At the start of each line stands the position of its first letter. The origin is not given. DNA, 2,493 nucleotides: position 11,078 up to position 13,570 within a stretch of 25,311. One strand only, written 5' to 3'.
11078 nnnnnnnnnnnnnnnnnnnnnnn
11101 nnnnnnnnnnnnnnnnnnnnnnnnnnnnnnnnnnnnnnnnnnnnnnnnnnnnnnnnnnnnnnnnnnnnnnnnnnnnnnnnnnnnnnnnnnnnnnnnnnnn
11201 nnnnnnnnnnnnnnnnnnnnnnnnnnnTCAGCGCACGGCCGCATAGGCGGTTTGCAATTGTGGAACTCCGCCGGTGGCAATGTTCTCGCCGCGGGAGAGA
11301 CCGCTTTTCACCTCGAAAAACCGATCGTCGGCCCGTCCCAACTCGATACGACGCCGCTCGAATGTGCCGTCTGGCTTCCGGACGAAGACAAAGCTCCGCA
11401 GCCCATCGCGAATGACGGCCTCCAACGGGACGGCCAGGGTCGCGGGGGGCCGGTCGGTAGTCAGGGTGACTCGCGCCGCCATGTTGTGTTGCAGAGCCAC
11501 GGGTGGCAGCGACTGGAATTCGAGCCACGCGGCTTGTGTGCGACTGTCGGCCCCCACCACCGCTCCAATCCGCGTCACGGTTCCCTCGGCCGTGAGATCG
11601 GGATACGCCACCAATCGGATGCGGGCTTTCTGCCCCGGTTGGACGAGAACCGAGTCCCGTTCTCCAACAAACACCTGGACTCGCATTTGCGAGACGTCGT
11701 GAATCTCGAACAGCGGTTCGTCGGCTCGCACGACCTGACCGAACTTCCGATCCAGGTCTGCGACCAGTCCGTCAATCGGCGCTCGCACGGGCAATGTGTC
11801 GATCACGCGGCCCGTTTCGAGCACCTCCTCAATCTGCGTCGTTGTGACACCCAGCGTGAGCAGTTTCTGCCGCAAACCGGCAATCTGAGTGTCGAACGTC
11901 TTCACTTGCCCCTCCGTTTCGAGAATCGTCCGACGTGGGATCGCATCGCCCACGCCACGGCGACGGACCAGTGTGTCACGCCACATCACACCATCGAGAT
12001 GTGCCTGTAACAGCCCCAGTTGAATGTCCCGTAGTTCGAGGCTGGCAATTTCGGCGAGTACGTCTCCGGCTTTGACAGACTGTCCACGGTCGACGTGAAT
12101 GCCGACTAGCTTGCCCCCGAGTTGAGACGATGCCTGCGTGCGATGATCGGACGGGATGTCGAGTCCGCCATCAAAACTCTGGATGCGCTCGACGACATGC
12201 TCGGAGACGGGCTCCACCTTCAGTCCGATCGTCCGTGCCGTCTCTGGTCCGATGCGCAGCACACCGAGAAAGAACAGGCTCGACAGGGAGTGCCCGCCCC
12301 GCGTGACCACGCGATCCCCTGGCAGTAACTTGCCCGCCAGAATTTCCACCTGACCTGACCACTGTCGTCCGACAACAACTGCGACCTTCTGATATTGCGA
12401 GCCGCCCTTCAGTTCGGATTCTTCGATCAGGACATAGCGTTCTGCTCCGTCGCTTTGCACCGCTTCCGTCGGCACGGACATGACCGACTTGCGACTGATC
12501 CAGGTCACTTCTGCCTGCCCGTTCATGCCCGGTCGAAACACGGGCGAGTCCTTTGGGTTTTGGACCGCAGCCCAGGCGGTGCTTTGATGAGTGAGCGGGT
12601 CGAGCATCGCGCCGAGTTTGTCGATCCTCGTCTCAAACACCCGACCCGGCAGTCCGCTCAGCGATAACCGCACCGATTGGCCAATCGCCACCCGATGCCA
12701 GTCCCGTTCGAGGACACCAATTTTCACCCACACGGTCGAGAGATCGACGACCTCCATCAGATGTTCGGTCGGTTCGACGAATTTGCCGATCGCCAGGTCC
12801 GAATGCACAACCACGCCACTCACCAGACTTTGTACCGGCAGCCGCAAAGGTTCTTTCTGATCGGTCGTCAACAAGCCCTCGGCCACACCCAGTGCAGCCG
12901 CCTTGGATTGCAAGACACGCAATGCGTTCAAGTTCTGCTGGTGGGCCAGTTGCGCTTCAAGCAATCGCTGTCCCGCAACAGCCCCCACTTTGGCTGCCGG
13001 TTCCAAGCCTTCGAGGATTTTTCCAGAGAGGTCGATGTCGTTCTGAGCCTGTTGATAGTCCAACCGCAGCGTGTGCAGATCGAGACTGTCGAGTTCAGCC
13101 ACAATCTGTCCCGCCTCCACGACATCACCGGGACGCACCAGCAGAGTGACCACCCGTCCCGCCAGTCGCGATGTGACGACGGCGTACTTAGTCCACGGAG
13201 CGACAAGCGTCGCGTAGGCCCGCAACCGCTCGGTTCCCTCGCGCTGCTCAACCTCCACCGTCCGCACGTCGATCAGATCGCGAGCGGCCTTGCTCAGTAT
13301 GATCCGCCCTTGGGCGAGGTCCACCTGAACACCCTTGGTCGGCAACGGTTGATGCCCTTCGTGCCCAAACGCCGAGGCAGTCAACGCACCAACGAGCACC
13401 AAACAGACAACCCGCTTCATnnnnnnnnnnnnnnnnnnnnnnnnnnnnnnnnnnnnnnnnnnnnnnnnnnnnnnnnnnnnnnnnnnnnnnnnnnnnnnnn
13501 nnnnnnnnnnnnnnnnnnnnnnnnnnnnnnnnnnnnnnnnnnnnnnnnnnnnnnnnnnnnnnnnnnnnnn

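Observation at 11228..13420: Tandem-fused double membrane-fusion protein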

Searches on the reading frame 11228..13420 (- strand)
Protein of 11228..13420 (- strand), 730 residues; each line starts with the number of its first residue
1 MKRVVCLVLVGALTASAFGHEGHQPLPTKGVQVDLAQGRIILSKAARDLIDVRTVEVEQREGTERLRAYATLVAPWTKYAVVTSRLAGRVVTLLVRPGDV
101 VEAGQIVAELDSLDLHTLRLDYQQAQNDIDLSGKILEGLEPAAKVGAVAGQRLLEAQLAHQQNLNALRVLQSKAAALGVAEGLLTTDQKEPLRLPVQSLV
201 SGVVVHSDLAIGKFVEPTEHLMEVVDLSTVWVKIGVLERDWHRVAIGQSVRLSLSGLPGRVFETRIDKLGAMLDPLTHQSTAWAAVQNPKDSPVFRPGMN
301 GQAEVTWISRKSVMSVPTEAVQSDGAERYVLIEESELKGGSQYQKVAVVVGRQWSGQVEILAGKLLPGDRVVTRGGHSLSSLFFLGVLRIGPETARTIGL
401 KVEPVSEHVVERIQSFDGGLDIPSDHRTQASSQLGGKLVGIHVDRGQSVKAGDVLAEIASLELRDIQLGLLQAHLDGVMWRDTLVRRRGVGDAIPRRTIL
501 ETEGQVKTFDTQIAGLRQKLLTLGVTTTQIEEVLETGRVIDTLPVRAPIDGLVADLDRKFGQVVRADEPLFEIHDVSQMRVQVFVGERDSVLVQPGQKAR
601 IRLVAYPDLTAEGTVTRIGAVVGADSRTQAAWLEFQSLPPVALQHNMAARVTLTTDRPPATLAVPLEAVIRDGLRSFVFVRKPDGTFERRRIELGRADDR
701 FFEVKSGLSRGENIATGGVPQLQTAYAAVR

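Call 3: search_protein_families(library=pfam, proteins=[window:11228-13420:-], max_evalue=0.01)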
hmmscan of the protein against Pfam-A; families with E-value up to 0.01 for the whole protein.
window:11228-13420:- (730 aa): 8 families
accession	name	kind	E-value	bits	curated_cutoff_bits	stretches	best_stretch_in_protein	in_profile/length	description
PF16576.10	HlyD_D23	-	1.7e-61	207.7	30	2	423-636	15-202/214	Barrel-sandwich domain of CusB or HlyD membrane-fusion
PF13437.12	HlyD_3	-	2.2e-34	118.8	22.2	2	545-633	2-89/106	HlyD family secretion protein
PF13533.13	Biotin_lipoyl_2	-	5.4e-15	55.2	29.8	2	431-458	4-31/32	Biotin-lipoyl like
PF00364.28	Biotin_lipoyl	-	9.7e-10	38.6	22.1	0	82-110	45-73/73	Biotin-requiring enzyme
PF00529.27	CusB_dom_1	-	6.1e-06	26.8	26.5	0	662-716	15-89/89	Cation efflux system protein CusB domain 1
PF07831.19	PYNP_C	-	8.3e-05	22.6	27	0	556-583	36-63/75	Pyrimidine nucleoside phosphorylase C-terminal domain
PF01551.29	Peptidase_M23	-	9.2e-05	23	28.7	0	432-460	46-74/96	Peptidase family M23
PF00358.26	PTS_EIIA_1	-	0.0049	17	27.2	0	433-460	78-105/127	phosphoenolpyruvate-dependent sugar phosphotransferase system, EIIA 1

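Call 4: search_protein_families(library=ncbifam, proteins=[window:11228-13420:-], max_evalue=0.01)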
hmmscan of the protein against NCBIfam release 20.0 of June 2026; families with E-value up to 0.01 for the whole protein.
window:11228-13420:- (730 aa): 25 families
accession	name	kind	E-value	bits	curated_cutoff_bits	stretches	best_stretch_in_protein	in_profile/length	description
TIGR01730.1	RND_mfp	subfamily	3.4e-71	239.9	94.9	3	52-380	1-314/322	efflux RND transporter periplasmic adaptor subunit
TIGR00999.1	8a0102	subfamily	5.1e-58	196.3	319.3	2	446-719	1-267/271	CzcB/NccB family metal efflux transporter periplasmic adaptor subunit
NF045680.1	DiMtlExpIhpB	equivalog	9.6e-31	107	450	2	198-374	142-309/326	divalent metal ion exporter adaptor subunit IhpB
TIGR00998.1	8a0101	subfamily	5.3e-27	94.6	390.8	2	540-622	202-285/334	EmrA/EmrK family multidrug efflux transporter periplasmic adaptor subunit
TIGR02971.1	heterocyst_DevB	subfamily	1.2e-22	80.8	129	2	83-166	20-101/327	ABC exporter membrane fusion protein, DevB family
NF007303.0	PRK09783.1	subfamily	7.5e-22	77.3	390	2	509-719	181-389/414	copper/silver efflux system membrane fusion protein CusB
NF008606.0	PRK11578.1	equivalog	3.4e-17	62.6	342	2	433-717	67-363/371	macrolide transporter subunit MacA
TIGR01843.1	type_I_hlyD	subfamily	1.1e-16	60.8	208.65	2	539-628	267-361/422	HlyD family type I secretion periplasmic adaptor subunit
NF007785.0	PRK10476.1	equivalog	2.2e-14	53.1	376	1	540-629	206-295/347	multidrug transporter subunit MdtN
NF008589.1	PRK11556.1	equivalog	2.2e-13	49.9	391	2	430-722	87-379/392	MdtA/MuxA family multidrug efflux RND transporter periplasmic adaptor subunit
NF038010.1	ABC_adapt_DarC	equivalog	7.5e-10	38.1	450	1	530-716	220-402/417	darobactin export ABC transporter periplasmic adaptor subunit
TIGR03794.1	NHLM_micro_HlyD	equivalog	1.1e-09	37.8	156.2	1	80-117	59-96/421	NHLP bacteriocin system secretion protein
NF002939.0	PRK03598.1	equivalog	3.2e-09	36.4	393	0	83-116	48-81/332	secretion protein HlyD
NF011715.0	PRK15136.1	equivalog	8.3e-08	31.3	563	0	194-252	216-274/390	multidrug efflux MFS transporter periplasmic adaptor subunit EmrA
NF005457.0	PRK07051.1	equivalog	1.4e-07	31.6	87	0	78-111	46-79/80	acetyl-CoA carboxylase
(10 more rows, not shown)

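Call 7: find_homologous_proteins(query=window:11228-13420:-, max_evalue=1e-10)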
Query window:11228-13420:- (730 aa): 519 proteins with E <= 1e-10 among 8000 candidates; the best 120 are listed.
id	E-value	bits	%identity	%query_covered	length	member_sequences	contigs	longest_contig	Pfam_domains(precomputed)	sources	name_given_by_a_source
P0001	0.0e+0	1521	96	100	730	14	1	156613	PF25973.1,PF25984.1,PF25989.1,PF00364.29,PF25990.1,PF25967.1,PF25919.1,PF25917.1,PF25997.1,PF25975.1,PF25954.1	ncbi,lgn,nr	ncbi:efflux RND transporter periplasmic adaptor subunit [bacterium]|nr:efflux RND transporter peripl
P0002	0.0e+0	1328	83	100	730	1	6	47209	PF25973.1,PF25984.1,PF25989.1,PF00364.29,PF25990.1,PF25967.1,PF25919.1,PF25917.1,PF25997.1,PF25975.1,PF25954.1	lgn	-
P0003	0.0e+0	1321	83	100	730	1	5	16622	PF25973.1,PF25984.1,PF25989.1,PF00364.29,PF25990.1,PF25967.1,PF25919.1,PF25917.1,PF25997.1,PF25975.1,PF25954.1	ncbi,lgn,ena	-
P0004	0.0e+0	1320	83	100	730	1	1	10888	PF25973.1,PF25984.1,PF25989.1,PF00364.29,PF25990.1,PF25967.1,PF25919.1,PF25917.1,PF25997.1,PF25975.1,PF25954.1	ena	-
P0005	0.0e+0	1317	83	100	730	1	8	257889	PF25973.1,PF25984.1,PF25989.1,PF00364.29,PF25990.1,PF25967.1,PF25919.1,PF25917.1,PF25997.1,PF25975.1,PF25954.1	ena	-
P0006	0.0e+0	1314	83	100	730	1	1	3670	PF25973.1,PF25984.1,PF25989.1,PF00364.29,PF25990.1,PF25967.1,PF25919.1,PF25917.1,PF25997.1,PF25975.1,PF25954.1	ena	-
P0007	0.0e+0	1314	83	100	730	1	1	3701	PF25973.1,PF25984.1,PF25989.1,PF00364.29,PF25990.1,PF25967.1,PF25919.1,PF25917.1,PF25997.1,PF25975.1,PF25954.1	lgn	-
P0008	0.0e+0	1314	83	100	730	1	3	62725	PF25973.1,PF25984.1,PF25989.1,PF00364.29,PF25990.1,PF25967.1,PF25919.1,PF25917.1,PF25997.1,PF25975.1,PF25954.1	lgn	-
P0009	0.0e+0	1301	81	100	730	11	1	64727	PF25973.1,PF25984.1,PF25989.1,PF00364.29,PF25990.1,PF25967.1,PF25919.1,PF25917.1,PF25997.1,PF25975.1,PF25954.1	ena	-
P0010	0.0e+0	1298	82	100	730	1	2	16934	PF25973.1,PF25984.1,PF25989.1,PF00364.29,PF25990.1,PF25967.1,PF25919.1,PF25917.1,PF25997.1,PF25975.1,PF25954.1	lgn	-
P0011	0.0e+0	1281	80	100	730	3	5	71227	PF25973.1,PF25984.1,PF25989.1,PF00364.29,PF25990.1,PF25967.1,PF25919.1,PF25917.1,PF25997.1,PF25975.1,PF25954.1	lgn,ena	-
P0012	0.0e+0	1275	79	100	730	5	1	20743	PF25973.1,PF25984.1,PF01551.30,PF25989.1,PF25967.1,PF25919.1,PF25917.1,PF25997.1,PF25975.1,PF00364.29,PF25990.1,PF25954.1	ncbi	-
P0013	0.0e+0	1273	80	100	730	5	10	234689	PF25973.1,PF25984.1,PF25989.1,PF00364.29,PF25990.1,PF25967.1,PF25919.1,PF25917.1,PF25997.1,PF25975.1,PF25954.1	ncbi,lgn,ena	ncbi:MAG: efflux RND transporter periplasmic adaptor subunit [Planctomycetaceae bacterium]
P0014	0.0e+0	1263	79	100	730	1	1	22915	PF25973.1,PF25984.1,PF25989.1,PF00364.29,PF25990.1,PF25967.1,PF25919.1,PF25917.1,PF25997.1,PF25975.1,PF25954.1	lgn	-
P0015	0.0e+0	1245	78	100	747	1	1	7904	PF25973.1,PF25984.1,PF25989.1,PF00364.29,PF25990.1,PF25967.1,PF25919.1,PF25917.1,PF25997.1,PF25975.1,PF25954.1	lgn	-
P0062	5.4e-291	985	63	99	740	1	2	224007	PF25973.1,PF25984.1,PF01551.30,PF25989.1,PF25967.1,PF25919.1,PF25917.1,PF25997.1,PF25975.1,PF00364.29,PF25990.1,PF25954.1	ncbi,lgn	-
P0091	3.2e-258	877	57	99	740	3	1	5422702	PF25973.1,PF25984.1,PF01551.30,PF25989.1,PF25967.1,PF25919.1,PF25917.1,PF25997.1,PF25975.1,PF00364.29,PF25990.1,PF25954.1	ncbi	ncbi:efflux RND transporter periplasmic adaptor subunit [Lacunimicrobium album]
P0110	2.0e-219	749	49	100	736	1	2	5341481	PF25973.1,PF25984.1,PF01551.30,PF25989.1,PF00364.29,PF25967.1,PF25919.1,PF25917.1,PF25997.1,PF25975.1,PF25954.1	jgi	jgi:cobalt-zinc-cadmium efflux system membrane fusion protein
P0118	1.4e-212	726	47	100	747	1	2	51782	PF25973.1,PF25984.1,PF26002.1,PF01551.30,PF25989.1,PF00364.29,PF25967.1,PF25919.1,PF25917.1,PF25975.1,PF25954.1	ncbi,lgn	-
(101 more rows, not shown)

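Call 24: find_encoding_contigs(protein=P0091, flank=10000, max_places=3)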
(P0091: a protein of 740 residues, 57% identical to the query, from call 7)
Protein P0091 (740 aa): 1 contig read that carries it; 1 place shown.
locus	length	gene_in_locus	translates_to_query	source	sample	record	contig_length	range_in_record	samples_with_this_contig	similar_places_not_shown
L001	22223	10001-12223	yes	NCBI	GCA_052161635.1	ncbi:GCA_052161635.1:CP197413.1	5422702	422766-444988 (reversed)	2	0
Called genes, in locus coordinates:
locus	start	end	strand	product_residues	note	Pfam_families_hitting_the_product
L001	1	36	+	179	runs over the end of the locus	PF04140:ICMT (faint), PF04191:PEMT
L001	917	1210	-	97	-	-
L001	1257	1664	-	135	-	PF01609:DDE_Tnp_1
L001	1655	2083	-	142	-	PF13340:DUF4096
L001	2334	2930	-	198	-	-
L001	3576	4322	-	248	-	PF07291:MauE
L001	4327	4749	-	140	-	PF00376:MerR, PF13411:MerR_1, PF09278:MerR-DNA-bind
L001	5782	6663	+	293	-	-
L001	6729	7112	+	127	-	-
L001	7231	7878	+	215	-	PF12156:ATPase-cat_bd (faint)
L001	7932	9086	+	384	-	PF13088:BNR_2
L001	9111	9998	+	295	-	-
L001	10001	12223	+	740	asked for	PF25917:BSH_RND, PF25919:BSH_CusB, PF25973:BSH_CzcB, PF25954:Beta-barrel_RND_2, PF25973:BSH_CzcB, PF25954:Beta-barrel_RND_2, PF25989:YknX_C, PF25975:CzcB_C, +7 more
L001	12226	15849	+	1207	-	PF00873:ACR_tran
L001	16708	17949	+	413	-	PF00589:Phage_integrase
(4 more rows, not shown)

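Call 25: find_encoding_contigs(protein=P0110, flank=10000, max_places=2)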
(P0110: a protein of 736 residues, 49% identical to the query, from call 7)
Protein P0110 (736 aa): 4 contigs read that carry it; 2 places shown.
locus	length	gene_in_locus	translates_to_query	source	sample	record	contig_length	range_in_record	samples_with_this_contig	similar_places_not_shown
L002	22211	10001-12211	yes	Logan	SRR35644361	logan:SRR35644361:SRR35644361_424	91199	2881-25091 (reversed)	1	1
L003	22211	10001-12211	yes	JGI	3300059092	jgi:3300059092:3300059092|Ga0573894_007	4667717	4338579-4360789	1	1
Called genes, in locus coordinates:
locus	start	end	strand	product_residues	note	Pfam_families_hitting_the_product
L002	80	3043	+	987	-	PF00028:Cadherin (weak), PF26363:Phospholipase-like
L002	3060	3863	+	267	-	PF12796:Ank_2, PF13857:Ank_5 (faint), PF00023:Ank (faint), PF12796:Ank_2, PF13606:Ank_3 (faint), PF13637:Ank_4 (faint)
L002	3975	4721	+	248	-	PF19541:DUF6065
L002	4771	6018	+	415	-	-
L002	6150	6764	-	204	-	PF00392:GntR, PF07729:FCD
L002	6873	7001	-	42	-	-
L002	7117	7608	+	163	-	-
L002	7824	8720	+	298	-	-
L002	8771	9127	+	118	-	-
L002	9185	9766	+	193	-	PF08394:Arc_trans_TRASH (faint), PF12156:ATPase-cat_bd (faint)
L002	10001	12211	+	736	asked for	PF01551:Peptidase_M23 (faint), PF25917:BSH_RND, PF25973:BSH_CzcB, PF25954:Beta-barrel_RND_2 (weak), PF25917:BSH_RND (weak), PF25973:BSH_CzcB, PF25989:YknX_C (weak), PF25975:CzcB_C, +5 more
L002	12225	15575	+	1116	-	PF00873:ACR_tran, PF03176:MMPL (faint), PF00873:ACR_tran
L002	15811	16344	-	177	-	-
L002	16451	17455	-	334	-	PF07963:N_methyl, PF07596:SBP_bac_10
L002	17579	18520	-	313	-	PF07963:N_methyl, PF07596:SBP_bac_10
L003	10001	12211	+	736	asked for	PF01551:Peptidase_M23 (faint), PF25917:BSH_RND, PF25973:BSH_CzcB, PF25954:Beta-barrel_RND_2 (weak), PF25917:BSH_RND (weak), PF25973:BSH_CzcB, PF25989:YknX_C (weak), PF25975:CzcB_C, +5 more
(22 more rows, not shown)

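Call 26: find_encoding_contigs(protein=P0118, flank=10000, max_places=2)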
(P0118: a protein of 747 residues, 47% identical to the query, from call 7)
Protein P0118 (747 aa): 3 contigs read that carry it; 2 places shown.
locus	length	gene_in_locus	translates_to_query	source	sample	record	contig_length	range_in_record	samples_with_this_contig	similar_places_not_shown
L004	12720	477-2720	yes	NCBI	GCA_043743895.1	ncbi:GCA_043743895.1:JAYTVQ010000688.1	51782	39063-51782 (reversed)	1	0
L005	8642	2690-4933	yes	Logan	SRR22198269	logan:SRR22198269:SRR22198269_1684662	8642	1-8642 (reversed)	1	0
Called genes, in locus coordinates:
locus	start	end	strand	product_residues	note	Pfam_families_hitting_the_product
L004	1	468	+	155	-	?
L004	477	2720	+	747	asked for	PF01551:Peptidase_M23 (faint), PF25954:Beta-barrel_RND_2 (faint), PF00364:Biotin_lipoyl (faint), PF25917:BSH_RND (weak), PF25973:BSH_CzcB, PF25973:BSH_CzcB, PF25975:CzcB_C, PF25989:YknX_C (weak), +4 more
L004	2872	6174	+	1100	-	PF00873:ACR_tran, PF03176:MMPL (weak), PF00873:ACR_tran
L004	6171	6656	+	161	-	-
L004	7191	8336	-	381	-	PF13088:BNR_2 (weak)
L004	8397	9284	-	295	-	PF13490:zf-HC2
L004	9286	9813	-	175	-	PF04542:Sigma70_r2, PF08281:Sigma70_r4_2, PF04545:Sigma70_r4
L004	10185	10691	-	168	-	PF06439:3keto-disac_hyd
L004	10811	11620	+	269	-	PF00884:Sulfatase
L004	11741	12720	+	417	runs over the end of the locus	-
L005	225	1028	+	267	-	PF07291:MauE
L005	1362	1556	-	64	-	-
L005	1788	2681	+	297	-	-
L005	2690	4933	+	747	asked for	PF01551:Peptidase_M23 (faint), PF25954:Beta-barrel_RND_2 (faint), PF00364:Biotin_lipoyl (faint), PF25917:BSH_RND (weak), PF25973:BSH_CzcB, PF25973:BSH_CzcB, PF25975:CzcB_C, PF25989:YknX_C (weak), +4 more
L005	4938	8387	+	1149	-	PF00873:ACR_tran, PF03176:MMPL (weak), PF00873:ACR_tran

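Call 27: find_encoding_contigs(protein=P0062, flank=10000, max_places=2)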
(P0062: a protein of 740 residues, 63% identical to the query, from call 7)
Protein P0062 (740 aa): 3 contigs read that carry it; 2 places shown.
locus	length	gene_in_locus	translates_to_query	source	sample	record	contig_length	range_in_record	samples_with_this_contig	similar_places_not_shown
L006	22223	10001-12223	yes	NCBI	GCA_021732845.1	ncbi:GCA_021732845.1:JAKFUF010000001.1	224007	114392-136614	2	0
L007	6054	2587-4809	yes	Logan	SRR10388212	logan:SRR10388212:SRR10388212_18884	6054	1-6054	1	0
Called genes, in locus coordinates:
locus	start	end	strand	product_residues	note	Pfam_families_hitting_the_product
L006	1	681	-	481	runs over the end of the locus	PF07642:BBP2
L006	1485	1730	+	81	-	PF13701:DDE_Tnp_1_4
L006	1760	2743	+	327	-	PF13565:HTH_32, PF13358:DDE_3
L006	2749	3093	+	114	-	PF13358:DDE_3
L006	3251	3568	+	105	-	-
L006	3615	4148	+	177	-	PF07627:PSCyt3 (faint)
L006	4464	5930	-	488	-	PF13701:DDE_Tnp_1_4, PF01609:DDE_Tnp_1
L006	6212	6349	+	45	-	-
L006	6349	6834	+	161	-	PF07592:DDE_Tnp_ISAZ013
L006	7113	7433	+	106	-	-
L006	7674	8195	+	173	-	-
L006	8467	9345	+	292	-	-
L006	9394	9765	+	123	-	-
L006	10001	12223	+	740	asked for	PF25919:BSH_CusB (weak), PF25917:BSH_RND, PF25973:BSH_CzcB, PF25954:Beta-barrel_RND_2, PF25973:BSH_CzcB, PF25954:Beta-barrel_RND_2, PF25989:YknX_C, PF25975:CzcB_C, +7 more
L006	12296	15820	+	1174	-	PF00873:ACR_tran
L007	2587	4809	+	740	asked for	PF25919:BSH_CusB (weak), PF25917:BSH_RND, PF25973:BSH_CzcB, PF25954:Beta-barrel_RND_2, PF25973:BSH_CzcB, PF25954:Beta-barrel_RND_2, PF25989:YknX_C, PF25975:CzcB_C, +7 more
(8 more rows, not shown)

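Call 28: search_protein_representatives(protein=window:11228-13420:-)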
Query: 730 residues. Proteins with E-value up to 0.001 (for the whole library): 44128; up to 1e-10: 8941; up to 1e-30: 221. The best 150 are listed.
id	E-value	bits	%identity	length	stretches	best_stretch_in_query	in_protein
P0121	2.7e-208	710.2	49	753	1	7-730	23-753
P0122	7.6e-195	665.8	48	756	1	5-730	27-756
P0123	3.4e-190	650.4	45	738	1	12-730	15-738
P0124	1.9e-178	611.6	44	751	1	2-730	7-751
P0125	1.6e-177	608.5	45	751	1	19-729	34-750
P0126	6.4e-172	590.0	46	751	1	5-730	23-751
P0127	4.5e-169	580.6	42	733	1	18-730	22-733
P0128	2.8e-165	568.1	43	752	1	14-730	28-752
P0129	4.1e-165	567.5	41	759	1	6-730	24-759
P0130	1.9e-160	552.1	42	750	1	2-730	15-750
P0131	4.1e-160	551.0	41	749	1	7-729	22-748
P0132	1.6e-158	545.8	41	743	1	14-730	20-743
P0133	3.6e-158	544.6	42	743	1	8-730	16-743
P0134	2.3e-153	528.7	41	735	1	6-730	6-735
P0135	1.0e-151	523.3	41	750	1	14-730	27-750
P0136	3.0e-151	521.7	39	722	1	3-729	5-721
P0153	1.6e-135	469.7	38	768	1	13-730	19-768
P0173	2.1e-101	357.0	34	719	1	2-730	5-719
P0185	1.9e-82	294.3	33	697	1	8-661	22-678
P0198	8.2e-77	275.7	31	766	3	351-730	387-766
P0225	1.5e-68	248.4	32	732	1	4-729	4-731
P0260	5.4e-51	190.4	28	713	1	17-729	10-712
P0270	7.6e-46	173.4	28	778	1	12-729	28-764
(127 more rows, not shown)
